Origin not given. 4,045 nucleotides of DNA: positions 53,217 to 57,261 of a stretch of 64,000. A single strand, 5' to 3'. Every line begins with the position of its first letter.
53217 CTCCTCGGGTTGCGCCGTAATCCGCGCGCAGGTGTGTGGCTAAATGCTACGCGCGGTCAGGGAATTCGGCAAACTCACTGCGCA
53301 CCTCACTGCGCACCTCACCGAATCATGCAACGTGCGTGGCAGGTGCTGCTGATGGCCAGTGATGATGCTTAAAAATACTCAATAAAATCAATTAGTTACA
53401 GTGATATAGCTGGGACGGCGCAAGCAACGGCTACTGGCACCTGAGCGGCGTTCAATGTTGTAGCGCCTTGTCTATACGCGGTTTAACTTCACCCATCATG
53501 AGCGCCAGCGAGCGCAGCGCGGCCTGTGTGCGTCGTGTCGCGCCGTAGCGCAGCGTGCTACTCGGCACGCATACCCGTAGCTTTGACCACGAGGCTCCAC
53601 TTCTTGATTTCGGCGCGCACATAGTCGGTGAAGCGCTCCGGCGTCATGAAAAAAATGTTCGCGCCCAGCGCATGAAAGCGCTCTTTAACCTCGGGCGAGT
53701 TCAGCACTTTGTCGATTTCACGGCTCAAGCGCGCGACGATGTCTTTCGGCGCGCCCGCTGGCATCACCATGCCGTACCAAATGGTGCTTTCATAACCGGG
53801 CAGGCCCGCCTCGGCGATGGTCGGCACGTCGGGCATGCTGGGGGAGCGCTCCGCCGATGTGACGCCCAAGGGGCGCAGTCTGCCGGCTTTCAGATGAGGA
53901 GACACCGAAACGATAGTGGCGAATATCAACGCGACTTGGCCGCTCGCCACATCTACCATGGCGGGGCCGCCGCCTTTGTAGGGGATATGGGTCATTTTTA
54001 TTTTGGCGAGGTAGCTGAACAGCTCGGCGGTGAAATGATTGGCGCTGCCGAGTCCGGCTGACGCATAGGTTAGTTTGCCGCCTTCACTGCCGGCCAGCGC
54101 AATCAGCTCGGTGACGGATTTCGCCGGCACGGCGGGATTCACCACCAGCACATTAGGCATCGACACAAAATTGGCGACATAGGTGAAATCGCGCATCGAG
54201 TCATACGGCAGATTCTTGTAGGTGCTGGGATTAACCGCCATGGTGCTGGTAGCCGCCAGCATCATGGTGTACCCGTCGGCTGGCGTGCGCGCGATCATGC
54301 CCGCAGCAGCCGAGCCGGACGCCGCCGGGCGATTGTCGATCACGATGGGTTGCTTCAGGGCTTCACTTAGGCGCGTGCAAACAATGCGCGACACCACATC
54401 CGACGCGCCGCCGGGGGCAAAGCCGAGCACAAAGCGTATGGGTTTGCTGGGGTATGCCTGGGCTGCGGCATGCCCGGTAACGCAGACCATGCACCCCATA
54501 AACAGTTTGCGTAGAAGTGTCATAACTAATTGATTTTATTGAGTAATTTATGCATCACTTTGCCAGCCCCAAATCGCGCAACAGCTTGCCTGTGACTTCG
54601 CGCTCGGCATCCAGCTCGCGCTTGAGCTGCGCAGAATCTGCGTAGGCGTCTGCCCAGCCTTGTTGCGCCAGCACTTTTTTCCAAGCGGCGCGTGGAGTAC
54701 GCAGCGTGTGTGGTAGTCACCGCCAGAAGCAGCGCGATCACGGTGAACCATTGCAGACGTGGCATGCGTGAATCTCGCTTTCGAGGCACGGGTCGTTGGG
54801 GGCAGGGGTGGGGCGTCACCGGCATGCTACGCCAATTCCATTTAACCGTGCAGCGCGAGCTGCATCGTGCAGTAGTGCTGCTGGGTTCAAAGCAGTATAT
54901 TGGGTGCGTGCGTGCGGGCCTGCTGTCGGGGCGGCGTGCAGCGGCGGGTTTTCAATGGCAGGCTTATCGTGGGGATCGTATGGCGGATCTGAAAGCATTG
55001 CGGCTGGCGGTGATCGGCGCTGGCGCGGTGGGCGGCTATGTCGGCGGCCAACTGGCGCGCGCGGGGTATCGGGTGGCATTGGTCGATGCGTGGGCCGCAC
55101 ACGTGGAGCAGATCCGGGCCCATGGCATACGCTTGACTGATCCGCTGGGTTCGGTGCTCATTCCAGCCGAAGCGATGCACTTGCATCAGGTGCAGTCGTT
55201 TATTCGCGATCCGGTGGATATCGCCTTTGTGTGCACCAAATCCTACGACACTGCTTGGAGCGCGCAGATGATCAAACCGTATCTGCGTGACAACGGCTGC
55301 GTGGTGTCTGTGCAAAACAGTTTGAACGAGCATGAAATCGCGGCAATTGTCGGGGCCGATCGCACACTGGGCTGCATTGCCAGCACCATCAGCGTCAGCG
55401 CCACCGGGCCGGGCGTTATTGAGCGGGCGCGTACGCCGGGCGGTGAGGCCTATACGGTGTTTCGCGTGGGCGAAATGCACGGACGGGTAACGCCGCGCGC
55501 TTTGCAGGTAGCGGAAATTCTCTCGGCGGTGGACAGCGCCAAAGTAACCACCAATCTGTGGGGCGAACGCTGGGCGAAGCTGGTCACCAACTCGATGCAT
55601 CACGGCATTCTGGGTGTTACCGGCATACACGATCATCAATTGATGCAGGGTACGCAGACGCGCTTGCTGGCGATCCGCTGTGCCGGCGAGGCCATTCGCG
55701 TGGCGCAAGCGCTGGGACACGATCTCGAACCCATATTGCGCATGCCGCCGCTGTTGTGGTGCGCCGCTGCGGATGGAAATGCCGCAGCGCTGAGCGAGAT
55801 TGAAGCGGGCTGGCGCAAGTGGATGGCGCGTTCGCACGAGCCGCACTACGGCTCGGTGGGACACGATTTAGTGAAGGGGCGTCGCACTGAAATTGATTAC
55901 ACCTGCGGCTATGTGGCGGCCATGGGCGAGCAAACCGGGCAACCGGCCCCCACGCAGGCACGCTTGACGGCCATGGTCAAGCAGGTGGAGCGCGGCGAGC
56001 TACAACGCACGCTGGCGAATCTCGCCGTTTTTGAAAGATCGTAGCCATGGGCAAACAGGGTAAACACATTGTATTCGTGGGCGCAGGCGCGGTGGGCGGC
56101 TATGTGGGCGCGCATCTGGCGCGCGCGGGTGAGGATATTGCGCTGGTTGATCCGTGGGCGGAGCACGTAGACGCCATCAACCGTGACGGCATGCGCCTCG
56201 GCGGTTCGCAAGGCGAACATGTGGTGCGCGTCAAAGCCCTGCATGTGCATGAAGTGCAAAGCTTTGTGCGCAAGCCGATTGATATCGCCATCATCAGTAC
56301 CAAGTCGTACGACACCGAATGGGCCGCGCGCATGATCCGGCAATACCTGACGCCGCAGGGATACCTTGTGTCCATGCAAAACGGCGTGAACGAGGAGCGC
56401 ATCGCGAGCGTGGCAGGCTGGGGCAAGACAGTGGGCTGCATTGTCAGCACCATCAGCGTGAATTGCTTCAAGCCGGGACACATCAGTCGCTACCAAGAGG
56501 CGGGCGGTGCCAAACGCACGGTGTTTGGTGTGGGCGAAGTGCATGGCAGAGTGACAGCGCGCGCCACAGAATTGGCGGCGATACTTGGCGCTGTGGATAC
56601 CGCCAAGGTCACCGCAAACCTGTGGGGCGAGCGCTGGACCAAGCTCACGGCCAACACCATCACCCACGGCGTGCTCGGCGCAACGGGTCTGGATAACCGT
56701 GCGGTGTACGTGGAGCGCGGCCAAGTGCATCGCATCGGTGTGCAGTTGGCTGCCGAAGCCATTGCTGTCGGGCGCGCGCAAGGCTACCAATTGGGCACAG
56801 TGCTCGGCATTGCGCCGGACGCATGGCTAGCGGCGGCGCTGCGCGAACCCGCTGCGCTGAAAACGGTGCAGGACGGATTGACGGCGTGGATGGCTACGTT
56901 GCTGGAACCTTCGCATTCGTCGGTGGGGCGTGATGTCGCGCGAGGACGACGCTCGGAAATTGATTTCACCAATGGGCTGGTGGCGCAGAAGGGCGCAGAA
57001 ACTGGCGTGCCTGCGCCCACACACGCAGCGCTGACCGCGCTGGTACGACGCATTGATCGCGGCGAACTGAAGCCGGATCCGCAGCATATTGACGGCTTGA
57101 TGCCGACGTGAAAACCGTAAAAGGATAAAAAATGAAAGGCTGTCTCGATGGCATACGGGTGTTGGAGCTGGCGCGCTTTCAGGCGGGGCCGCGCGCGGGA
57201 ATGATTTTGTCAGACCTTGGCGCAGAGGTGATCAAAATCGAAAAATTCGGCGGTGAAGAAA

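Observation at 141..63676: A ~20-bp AT-rich word with a perfect IHF-consensus core is scattered over the whole window, mostly exactly on gene boundaries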

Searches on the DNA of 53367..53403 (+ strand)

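Call 32: search_dna_similar(query=window:53367-53403:+, collection=plasmids, mode=distant, max_evalue=10, max_rows=30)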
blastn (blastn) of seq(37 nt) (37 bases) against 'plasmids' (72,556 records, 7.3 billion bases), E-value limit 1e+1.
Records with a match: 150; places in all: 152; records where one place covers at least 80% of the query: 35.
Best place of each record, by identity: >=99% 13; 95-99% 18; 90-95% 59; 80-90% 60.
By first word of the organism name: Escherichia 54; Bacillus 15; Pantoea 14; Salmonella 8; Moraxella 7; Citrobacter 4; Enterobacter 3; Arsenophonus 3; Agrobacterium 3; Clostridium 3; and 28 more.
By predicted mobility (MOB-suite, as given by PLSDB): non-mobilizable 72; conjugative 54; mobilizable 24.
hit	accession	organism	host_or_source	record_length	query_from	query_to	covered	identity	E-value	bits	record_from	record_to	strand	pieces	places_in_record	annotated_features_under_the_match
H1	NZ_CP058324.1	Vibrio algicola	Microorganism culture,algae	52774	3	37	95%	83.3%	1e+0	36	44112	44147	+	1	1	DUF4145 domain-containing protein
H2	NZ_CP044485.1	Acinetobacter schindleri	goose,stool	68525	1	35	95%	82.9%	5e+0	34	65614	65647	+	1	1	none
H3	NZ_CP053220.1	Acinetobacter baumannii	Homo sapiens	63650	1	35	95%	82.9%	5e+0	34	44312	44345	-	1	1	none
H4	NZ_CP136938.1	Enterobacter sp. JJBC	-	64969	2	32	84%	90.3%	9e-3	44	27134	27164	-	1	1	none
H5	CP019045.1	Halioglobus pacificus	Pure cultured ...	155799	5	35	84%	90.3%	1e-1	40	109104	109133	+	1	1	record has no annotation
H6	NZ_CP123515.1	Arsenophonus nasoniae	Pachycrepoideus vindemmiae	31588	5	34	81%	93.3%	7e-4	46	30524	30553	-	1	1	none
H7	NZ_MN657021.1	Psychrobacter sp.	-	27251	3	34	86%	84.4%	1e+0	37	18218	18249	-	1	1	none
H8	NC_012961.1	Photorhabdus asymbiotica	-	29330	2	32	84%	85.7%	3e-2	41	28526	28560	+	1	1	none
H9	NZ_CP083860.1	Enterobacter kobei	Homo sapiens,sputum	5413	3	32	81%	86.7%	4e-1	37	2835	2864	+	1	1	hypothetical protein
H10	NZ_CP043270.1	Escherichia albertii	Crow,genomic DNA,cloacal swab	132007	3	32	81%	86.7%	4e-1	37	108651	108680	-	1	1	none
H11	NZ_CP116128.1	Escherichia coli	whole organism,ICU patient oral swab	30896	3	32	81%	86.7%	4e-1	37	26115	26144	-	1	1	none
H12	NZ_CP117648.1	Escherichia albertii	Sturnus vulgaris,whole organism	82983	3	32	81%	86.7%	4e-1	37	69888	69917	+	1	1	none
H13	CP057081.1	Escherichia coli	culture,Pooled pig faecal samples ...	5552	3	32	81%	86.7%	4e-1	37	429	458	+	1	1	none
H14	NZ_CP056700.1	Escherichia marmotae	culture,Freshwater sample from ...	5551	3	32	81%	86.7%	4e-1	37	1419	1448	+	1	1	none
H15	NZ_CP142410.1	Klebsiella pneumoniae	Homo sapiens,urine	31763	3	32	81%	86.7%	4e-1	37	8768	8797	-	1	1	none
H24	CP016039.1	Escherichia coli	-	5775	3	32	81%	86.7%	5e+0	34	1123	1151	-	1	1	none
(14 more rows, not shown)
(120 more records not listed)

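Call 33: search_dna_similar(query=window:53367-53403:+, collection=phages, mode=distant, max_evalue=10, max_rows=30)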
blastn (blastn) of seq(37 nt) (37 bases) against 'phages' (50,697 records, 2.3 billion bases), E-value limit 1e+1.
Records with a match: 71; places in all: 71; records where one place covers at least 80% of the query: 7.
Best place of each record, by identity: >=99% 16; 95-99% 19; 90-95% 23; 80-90% 13.
By first word of the organism name: Escherichia 18; Vibrio 5; Klebsiella 5; Staphylococcus 3; Streptococcus 3; Mannheimia 3; Bacillus 3; Bacteriophage 3; Salmonella 3; Aeromonas 3; and 18 more.
By host as written in the record: - 9; Escherichia coli 7; Sphingobium sp. IP1 2; Varecia variegata 2; Staphylococcus aureus 2; Mannheimia haemolytica 1152A serotype A6 2; Klebsiella sp. 2; Bacillus thuringiensis 2; and 39 more.
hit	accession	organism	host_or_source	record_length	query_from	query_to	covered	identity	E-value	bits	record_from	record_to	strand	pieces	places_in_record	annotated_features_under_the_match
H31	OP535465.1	Synechococcus phage S-CREM1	Synechococcus sp. CB0101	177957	2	34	89%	85.3%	2e+0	34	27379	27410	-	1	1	baseplate tail tube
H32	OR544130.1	Pasteurella phage Pmp13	Pasteurella multocida Past3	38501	3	32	81%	86.7%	2e+0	34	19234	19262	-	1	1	none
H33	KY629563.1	Sphingobium phage Lacusarx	Sphingobium sp. IP1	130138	6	35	81%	86.7%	2e+0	34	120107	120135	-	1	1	none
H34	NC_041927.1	Sphingobium phage Lacusarx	Sphingobium sp. IP1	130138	6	35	81%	86.7%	2e+0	34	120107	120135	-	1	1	none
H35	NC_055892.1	uncultured phage cr109_1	human feces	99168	3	32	81%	84.8%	6e+0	32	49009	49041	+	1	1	outer capsid protein/viral fiber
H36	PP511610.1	Dulem virus 63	Varecia variegata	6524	5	34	81%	83.3%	6e+0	33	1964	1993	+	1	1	none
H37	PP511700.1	Dulem virus 60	Varecia variegata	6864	5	34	81%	83.3%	6e+0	33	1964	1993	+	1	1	none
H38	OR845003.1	Staphylococcus phage SA 1306 Kay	Staphylococcus aureus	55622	2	28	73%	88.9%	6e+0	33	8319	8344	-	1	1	record has no annotation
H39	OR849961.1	Staphylococcus phage SA 1298 Kay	Staphylococcus aureus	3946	2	28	73%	88.9%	6e+0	33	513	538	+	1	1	record has no annotation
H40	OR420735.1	Pelagibacter phage HTVC168P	Candidatus Pelagibacter sp. HTCC7211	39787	4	29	70%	88.5%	6e+0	32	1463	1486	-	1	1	hypothetical protein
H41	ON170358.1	Ralstonia phage YO383_1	Ralstonia solanacearum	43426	6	32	73%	85.2%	6e+0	32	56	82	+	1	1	record has no annotation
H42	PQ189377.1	Vibrio phage 10N.286.55.E6_PE002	Vibrio cyclitrophicus 10N.286.55.E6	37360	9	32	65%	92.0%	2e+0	34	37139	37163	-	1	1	none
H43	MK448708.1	Streptococcus phage Javan23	Streptococcus agalactiae CCUG_39096_A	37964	8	31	65%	92.0%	2e+0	34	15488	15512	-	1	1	DNA modification methylase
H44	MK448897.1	Streptococcus phage Javan28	Streptococcus agalactiae DE-NI-041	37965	8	31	65%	92.0%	2e+0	34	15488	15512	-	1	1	DNA modification methylase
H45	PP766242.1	Streptococcus phage phiGBSVK-F2_GBSInt11.1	Streptococcus agalactiae JN_AR_GBS259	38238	8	31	65%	92.0%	2e+0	34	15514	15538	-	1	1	DNA modification methylase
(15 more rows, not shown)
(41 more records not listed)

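Call 34: get_annotated_region(hit=H24, flank=600)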
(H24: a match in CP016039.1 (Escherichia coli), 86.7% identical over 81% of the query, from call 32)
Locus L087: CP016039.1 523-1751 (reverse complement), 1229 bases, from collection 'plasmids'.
description: Escherichia coli isolate Co6114 plasmid pC06114_5, complete sequence
organism: Escherichia coli (NCBI taxid 562)
taxonomy: Bacteria; Pseudomonadota; Gammaproteobacteria; Enterobacterales; Enterobacteriaceae; Escherichia; Escherichia coli
host: -; source: -; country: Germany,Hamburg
typing (MOB-suite, as given by PLSDB): mobilizable; replicon rep_cluster_2392; relaxase MOBP
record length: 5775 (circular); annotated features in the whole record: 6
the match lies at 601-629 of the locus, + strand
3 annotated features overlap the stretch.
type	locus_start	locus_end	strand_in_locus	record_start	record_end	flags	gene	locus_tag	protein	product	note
CDS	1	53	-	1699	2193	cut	-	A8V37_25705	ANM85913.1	hypothetical protein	-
CDS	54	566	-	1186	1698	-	-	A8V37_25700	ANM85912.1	hypothetical protein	-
CDS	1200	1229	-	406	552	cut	-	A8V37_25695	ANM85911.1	plasmid mobilization protein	-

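Call 35: get_annotated_region(hit=H6, flank=600)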
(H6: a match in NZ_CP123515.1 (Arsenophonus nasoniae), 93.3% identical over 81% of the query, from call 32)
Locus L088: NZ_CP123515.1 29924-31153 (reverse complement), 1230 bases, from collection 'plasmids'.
description: Arsenophonus nasoniae strain aPv plasmid paPv11, complete sequence
organism: Arsenophonus nasoniae (NCBI taxid 638)
taxonomy: Bacteria; Pseudomonadota; Gammaproteobacteria; Enterobacterales; Morganellaceae; Arsenophonus; Arsenophonus nasoniae
host: -; source: Pachycrepoideus vindemmiae; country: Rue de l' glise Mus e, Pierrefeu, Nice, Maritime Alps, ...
typing (MOB-suite, as given by PLSDB): non-mobilizable
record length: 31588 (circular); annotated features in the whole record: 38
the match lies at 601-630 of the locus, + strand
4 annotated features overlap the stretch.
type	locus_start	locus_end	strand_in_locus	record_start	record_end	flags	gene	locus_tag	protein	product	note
CDS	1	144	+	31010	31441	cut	-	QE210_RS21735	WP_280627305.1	lysis protein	-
CDS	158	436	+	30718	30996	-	-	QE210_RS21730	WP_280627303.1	HNH endonuclease signature motif containing protein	-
CDS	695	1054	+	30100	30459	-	-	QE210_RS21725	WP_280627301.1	hypothetical protein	-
CDS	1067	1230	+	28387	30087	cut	-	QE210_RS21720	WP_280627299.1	terminase large subunit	-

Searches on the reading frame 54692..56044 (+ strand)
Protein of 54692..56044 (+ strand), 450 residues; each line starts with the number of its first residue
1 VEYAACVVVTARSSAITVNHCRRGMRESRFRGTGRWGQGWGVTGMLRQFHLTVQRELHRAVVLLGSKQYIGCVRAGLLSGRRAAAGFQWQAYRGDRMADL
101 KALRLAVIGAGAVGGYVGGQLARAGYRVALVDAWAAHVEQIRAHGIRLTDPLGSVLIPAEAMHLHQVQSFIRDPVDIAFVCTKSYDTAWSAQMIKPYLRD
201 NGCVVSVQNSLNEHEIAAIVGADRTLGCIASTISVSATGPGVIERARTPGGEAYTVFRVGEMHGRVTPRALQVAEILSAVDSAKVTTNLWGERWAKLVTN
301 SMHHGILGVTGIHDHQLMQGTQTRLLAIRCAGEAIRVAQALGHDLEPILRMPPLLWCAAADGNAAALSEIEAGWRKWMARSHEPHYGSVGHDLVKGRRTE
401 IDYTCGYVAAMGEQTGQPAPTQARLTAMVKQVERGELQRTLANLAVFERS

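Call 28: search_protein_families(library=pfam, max_evalue=0.00001, proteins=[window:54692-56044:+])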
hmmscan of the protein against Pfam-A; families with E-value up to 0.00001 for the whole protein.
window:54692-56044:+ (450 aa): 2 families
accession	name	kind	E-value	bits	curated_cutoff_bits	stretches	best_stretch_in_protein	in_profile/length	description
PF02558.23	ApbA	-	1.6e-28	99.7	22.2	1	106-247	2-139/150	Ketopantoate reductase PanE/ApbA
PF08546.17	ApbA_C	-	2.5e-18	67.1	22.7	1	288-433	1-125/125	Ketopantoate reductase PanE/ApbA C terminal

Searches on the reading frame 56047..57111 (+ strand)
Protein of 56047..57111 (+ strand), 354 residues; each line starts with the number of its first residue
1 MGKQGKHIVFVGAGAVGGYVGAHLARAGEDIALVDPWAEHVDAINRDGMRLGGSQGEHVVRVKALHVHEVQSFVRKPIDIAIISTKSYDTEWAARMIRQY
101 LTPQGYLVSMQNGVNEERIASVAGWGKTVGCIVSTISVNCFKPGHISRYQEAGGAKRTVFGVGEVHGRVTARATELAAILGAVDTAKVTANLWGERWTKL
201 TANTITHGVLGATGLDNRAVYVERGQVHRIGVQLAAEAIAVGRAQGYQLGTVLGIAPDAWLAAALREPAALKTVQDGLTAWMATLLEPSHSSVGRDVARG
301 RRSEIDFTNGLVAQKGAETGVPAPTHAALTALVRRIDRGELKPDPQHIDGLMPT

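Call 28: search_protein_families(library=pfam, max_evalue=0.00001, proteins=[window:56047-57111:+])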
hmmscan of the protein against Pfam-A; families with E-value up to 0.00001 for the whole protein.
window:56047-57111:+ (354 aa): 2 families
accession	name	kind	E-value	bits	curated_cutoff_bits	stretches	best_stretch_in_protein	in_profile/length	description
PF02558.23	ApbA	-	5.3e-28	98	22.2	1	8-148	1-137/150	Ketopantoate reductase PanE/ApbA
PF08546.17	ApbA_C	-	4e-19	69.6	22.7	1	191-336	1-124/125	Ketopantoate reductase PanE/ApbA C terminal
